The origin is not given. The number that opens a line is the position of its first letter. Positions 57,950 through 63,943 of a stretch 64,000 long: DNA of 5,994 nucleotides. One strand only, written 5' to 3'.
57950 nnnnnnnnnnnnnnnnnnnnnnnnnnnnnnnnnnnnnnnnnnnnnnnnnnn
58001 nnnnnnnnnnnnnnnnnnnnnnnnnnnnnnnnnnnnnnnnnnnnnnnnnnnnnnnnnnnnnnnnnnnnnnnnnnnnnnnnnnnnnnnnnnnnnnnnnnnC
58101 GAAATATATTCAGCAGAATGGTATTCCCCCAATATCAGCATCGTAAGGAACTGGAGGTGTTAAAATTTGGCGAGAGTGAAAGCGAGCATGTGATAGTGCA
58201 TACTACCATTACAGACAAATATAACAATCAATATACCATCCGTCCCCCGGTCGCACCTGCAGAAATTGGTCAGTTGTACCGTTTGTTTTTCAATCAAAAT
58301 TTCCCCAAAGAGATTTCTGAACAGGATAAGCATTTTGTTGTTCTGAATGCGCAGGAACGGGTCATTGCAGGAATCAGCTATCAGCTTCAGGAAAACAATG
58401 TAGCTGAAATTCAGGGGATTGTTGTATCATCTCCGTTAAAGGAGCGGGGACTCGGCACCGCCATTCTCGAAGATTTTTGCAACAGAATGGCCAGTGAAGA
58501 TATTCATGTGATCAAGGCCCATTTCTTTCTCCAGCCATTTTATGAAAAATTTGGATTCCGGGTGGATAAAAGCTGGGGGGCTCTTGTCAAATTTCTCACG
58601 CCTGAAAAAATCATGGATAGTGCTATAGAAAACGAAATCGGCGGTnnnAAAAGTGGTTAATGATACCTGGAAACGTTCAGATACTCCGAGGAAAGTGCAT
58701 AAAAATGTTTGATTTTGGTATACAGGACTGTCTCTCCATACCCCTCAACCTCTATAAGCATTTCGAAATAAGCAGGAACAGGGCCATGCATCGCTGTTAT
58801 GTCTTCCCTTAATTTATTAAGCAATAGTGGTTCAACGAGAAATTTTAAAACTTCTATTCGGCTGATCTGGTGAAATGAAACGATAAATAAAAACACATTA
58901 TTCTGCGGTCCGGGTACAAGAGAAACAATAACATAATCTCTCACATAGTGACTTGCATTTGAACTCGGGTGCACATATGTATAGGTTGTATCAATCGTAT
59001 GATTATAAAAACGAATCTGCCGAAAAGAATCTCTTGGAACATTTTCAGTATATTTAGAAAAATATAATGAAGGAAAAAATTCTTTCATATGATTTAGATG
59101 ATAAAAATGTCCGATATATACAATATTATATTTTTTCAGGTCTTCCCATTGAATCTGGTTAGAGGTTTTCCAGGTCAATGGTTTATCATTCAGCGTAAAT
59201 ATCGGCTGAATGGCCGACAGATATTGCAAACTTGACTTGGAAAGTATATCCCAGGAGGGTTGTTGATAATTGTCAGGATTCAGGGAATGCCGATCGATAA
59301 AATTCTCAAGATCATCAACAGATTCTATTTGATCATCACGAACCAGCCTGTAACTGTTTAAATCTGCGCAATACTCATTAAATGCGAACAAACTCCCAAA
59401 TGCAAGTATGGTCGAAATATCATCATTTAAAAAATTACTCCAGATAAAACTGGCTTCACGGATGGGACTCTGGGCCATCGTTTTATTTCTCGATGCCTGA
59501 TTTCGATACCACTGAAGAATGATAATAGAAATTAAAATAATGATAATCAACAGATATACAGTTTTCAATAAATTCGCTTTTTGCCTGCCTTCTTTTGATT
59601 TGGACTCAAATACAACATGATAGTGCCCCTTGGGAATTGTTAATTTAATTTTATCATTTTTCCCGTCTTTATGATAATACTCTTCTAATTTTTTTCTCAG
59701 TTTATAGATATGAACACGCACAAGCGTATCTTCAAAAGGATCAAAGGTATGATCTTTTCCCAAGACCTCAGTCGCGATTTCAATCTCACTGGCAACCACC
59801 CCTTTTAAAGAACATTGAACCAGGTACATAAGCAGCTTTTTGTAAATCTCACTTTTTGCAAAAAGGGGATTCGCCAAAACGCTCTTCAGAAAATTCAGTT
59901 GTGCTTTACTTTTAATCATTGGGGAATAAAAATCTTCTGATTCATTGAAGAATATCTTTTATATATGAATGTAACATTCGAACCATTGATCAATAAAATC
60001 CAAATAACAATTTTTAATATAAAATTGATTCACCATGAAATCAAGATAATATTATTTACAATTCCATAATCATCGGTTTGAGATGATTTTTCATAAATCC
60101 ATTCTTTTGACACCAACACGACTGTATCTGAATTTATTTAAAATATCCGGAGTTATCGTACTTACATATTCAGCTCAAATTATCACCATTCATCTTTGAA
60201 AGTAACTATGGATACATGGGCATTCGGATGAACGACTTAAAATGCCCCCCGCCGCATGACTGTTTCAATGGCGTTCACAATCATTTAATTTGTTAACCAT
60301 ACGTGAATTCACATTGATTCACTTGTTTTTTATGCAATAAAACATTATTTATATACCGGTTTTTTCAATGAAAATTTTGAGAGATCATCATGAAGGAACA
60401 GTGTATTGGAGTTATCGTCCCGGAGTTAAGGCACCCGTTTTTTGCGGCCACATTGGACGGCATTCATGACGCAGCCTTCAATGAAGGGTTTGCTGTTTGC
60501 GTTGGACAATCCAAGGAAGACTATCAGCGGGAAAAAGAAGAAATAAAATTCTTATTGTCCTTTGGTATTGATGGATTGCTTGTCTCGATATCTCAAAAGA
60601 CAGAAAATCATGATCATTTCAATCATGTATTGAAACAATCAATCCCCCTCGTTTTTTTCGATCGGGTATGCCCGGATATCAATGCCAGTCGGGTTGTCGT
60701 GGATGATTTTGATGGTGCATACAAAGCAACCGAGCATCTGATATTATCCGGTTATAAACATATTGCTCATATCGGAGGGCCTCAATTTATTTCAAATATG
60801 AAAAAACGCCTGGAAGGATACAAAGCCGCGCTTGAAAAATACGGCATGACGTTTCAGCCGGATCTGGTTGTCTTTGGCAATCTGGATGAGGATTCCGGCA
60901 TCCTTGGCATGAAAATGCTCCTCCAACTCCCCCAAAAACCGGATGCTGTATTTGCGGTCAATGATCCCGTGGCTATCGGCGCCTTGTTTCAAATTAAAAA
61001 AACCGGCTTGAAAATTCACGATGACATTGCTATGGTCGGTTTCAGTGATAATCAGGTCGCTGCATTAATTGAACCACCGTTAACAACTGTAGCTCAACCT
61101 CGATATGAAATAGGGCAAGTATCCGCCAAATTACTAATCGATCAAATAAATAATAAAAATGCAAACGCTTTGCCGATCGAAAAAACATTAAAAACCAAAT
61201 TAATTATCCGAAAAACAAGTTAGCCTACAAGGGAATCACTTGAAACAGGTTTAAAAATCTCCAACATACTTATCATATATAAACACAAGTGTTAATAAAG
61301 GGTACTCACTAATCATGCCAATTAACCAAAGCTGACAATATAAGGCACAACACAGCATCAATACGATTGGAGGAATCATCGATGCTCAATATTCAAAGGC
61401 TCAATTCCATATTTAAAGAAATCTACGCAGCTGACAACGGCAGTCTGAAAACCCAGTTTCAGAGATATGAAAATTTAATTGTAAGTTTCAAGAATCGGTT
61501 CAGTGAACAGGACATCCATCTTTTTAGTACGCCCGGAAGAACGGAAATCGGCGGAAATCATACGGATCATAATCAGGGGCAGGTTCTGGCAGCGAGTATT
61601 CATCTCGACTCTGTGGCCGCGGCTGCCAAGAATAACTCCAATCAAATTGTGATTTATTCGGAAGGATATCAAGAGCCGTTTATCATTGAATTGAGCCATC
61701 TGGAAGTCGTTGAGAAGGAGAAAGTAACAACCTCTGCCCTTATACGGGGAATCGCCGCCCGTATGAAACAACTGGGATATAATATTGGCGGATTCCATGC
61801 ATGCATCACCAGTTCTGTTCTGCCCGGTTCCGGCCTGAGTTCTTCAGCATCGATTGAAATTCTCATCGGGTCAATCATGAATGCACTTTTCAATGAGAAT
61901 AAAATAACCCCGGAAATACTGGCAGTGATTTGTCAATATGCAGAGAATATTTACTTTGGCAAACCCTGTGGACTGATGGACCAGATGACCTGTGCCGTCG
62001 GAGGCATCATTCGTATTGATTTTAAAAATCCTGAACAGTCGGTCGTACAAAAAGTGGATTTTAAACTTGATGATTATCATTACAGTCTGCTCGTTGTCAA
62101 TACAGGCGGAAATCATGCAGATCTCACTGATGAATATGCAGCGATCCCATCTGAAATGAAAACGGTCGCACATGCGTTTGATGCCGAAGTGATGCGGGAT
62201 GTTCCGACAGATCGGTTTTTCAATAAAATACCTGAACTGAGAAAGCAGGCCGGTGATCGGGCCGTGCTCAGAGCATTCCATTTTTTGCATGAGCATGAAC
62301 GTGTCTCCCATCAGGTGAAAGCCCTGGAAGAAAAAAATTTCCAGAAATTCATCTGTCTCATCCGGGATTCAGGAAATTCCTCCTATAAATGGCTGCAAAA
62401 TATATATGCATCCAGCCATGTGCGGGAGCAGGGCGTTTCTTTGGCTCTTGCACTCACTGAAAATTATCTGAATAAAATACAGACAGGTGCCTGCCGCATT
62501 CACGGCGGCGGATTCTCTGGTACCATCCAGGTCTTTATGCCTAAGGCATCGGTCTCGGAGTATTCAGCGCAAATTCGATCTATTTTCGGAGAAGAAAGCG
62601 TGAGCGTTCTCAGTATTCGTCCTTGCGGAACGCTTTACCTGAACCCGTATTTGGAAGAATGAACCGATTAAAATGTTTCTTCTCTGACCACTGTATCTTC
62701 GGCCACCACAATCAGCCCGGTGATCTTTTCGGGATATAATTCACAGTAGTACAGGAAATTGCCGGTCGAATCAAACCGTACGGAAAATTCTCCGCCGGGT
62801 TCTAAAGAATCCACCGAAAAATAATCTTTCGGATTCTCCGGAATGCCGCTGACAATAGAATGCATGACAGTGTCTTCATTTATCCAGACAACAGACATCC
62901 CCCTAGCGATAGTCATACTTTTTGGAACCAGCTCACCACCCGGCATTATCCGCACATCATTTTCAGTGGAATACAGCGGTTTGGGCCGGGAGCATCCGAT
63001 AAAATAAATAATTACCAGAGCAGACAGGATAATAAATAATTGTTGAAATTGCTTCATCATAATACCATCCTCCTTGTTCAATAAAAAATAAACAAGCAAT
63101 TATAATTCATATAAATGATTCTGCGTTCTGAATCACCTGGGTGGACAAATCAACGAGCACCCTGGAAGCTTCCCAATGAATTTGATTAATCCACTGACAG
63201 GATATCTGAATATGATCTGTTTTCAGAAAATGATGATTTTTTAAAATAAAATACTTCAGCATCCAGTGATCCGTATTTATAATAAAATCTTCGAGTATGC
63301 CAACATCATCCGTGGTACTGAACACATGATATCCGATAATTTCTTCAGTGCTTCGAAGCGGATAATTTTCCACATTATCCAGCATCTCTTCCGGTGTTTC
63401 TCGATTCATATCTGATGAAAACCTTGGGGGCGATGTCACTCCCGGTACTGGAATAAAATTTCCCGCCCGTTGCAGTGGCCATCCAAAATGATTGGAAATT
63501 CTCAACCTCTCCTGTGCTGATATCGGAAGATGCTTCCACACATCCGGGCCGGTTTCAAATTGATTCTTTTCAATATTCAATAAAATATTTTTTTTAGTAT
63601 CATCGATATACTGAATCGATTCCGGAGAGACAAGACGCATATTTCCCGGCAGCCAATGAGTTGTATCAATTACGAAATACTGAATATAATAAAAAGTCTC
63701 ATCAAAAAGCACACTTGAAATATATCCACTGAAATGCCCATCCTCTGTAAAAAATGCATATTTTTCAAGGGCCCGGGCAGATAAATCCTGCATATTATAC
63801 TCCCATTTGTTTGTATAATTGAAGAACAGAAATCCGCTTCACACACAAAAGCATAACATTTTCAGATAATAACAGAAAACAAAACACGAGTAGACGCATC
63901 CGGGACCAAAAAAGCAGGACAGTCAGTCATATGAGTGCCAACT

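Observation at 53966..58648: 1560-aa fusion of an AMP-forming adenylation enzyme, a ~780-aa unknown region and a GNAT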

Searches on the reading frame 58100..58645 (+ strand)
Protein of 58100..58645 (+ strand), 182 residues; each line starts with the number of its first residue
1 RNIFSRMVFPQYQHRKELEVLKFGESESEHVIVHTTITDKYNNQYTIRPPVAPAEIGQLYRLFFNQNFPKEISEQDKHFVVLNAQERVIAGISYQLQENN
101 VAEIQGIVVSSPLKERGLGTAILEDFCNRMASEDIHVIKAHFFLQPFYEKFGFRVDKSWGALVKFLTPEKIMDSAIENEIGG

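Call 85: search_solved_structures(query=window:58100-58645:+, max_evalue=1, show_alignments=2)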
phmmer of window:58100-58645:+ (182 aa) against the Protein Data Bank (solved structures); distinct sequences matched with E-value up to 1: 11.
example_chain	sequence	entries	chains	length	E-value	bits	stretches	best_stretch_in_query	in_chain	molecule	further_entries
1qst_A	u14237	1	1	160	0.001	22.2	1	76-155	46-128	TGCN5 HISTONE ACETYL TRANSFERASE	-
1q2c_A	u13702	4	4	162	0.0011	22.2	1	76-155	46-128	histone acetyltransferase GCN5 | TGCN5 HISTONE ACETYL TRANSFERASE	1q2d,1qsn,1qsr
1m1d_A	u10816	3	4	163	0.0011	22.2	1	76-155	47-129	TGCN5 HISTONE ACETYL TRANSFERASE | HAT A1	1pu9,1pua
5gcn_A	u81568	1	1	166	0.0011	22.1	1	76-155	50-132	HISTONE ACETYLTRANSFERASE GCN5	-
3fb3_A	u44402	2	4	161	0.0044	20.2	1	100-156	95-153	N-acetyltransferase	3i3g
3ld2_A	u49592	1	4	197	0.0098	19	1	74-157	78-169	Putative acetyltransferase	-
3gy9_A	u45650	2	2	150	0.015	18.4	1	71-155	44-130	GCN5-related N-acetyltransferase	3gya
1r57_A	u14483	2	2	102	0.061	16.4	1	71-151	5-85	conserved hypothetical protein | Acetyltransferase, GNAT family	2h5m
4ag7_A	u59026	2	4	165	0.2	14.7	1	56-157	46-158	GLUCOSAMINE-6-PHOSPHATE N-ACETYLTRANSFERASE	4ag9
1q2y_A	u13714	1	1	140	0.24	14.5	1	71-155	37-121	similar to hypothetical proteins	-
3mgd_A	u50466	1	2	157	0.85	12.7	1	104-160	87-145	Predicted acetyltransferase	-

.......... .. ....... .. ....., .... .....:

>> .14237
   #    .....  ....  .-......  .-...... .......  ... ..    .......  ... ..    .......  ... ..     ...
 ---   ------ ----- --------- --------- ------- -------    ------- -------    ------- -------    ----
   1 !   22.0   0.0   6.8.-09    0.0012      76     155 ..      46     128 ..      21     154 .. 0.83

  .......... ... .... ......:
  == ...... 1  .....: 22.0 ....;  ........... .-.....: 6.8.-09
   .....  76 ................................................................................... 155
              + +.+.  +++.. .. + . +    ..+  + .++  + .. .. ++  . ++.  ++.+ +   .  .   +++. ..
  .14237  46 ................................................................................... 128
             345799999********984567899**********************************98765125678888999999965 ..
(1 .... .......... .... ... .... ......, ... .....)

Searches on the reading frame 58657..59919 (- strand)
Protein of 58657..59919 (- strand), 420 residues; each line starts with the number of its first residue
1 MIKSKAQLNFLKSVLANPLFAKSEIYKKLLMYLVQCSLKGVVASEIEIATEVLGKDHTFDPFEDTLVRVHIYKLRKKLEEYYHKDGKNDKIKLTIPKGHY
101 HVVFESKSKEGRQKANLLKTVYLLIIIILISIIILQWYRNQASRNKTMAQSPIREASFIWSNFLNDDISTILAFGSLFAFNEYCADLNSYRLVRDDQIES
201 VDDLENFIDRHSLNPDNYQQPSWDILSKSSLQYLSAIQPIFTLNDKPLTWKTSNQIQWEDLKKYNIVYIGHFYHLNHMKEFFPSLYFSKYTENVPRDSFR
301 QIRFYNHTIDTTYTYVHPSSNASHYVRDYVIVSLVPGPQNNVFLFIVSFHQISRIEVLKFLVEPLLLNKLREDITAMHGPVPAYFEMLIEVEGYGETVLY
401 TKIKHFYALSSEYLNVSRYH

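Call 16: search_protein_families(library=pfam, proteins=[window:58657-59919:-], max_evalue=0.001)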
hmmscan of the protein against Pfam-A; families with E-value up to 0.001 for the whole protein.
window:58657-59919:- (420 aa): 1 family
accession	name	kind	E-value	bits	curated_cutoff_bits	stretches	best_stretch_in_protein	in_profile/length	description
PF00486.34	Trans_reg_C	-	6.7e-05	23.3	26.2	1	28-81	12-60/77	Transcriptional regulatory protein, C terminal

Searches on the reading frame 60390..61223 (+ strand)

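Call 16: search_protein_families(library=pfam, proteins=[window:60390-61223:+], max_evalue=0.001)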
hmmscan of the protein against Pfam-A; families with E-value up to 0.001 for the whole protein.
window:60390-61223:+ (277 aa): 3 families
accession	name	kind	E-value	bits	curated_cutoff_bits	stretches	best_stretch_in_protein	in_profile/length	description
PF00532.27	Peripla_BP_1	-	2.9e-35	122.5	22.2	1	5-258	3-266/281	Periplasmic binding proteins and sugar binding domain of LacI family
PF13377.12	Peripla_BP_3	-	4.3e-27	95.7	26.5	1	115-277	2-167/167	Periplasmic binding protein-like domain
PF13407.12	Peripla_BP_4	-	9.4e-20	71.7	35.1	1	6-256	1-257/258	Periplasmic binding protein domain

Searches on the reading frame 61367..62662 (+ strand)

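Call 16: search_protein_families(library=pfam, proteins=[window:61367-62662:+], max_evalue=0.001)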
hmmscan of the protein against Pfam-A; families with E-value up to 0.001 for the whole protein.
window:61367-62662:+ (431 aa): 2 families
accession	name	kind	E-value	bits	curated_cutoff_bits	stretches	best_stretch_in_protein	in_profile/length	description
PF10509.15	GalKase_gal_bdg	-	1.6e-15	56.8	23.1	1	41-88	3-49/49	Galactokinase galactose-binding signature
PF00288.32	GHMP_kinases_N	-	1.2e-14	54.7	22.3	1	125-213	2-87/87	GHMP kinases N terminal domain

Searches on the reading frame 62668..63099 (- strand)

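Call 16: search_protein_families(library=pfam, proteins=[window:62668-63099:-], max_evalue=0.001)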
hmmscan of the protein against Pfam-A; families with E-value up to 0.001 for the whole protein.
window:62668-63099:- (143 aa): 1 family
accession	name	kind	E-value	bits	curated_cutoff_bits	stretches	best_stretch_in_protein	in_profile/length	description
PF00127.26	Copper-bind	-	0.00014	22.6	21.2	1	58-125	15-88/99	Copper binding proteins, plastocyanin/azurin family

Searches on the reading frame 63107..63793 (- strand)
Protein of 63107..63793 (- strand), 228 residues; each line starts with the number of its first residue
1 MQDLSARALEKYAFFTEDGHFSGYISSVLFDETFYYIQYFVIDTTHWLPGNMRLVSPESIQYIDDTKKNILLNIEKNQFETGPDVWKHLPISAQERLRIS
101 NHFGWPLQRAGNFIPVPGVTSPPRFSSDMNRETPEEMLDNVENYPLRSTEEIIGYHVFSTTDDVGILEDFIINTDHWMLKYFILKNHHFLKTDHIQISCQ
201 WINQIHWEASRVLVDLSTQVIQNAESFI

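Call 16: search_protein_families(library=pfam, proteins=[window:63107-63793:-], max_evalue=0.001)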
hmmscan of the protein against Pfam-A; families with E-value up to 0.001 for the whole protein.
window:63107-63793:- (228 aa): 1 family
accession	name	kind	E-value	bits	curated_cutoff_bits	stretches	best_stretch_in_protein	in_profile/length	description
PF05239.21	PRC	-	4.5e-07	30.2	21.2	0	151-216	8-73/78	PRC-barrel domain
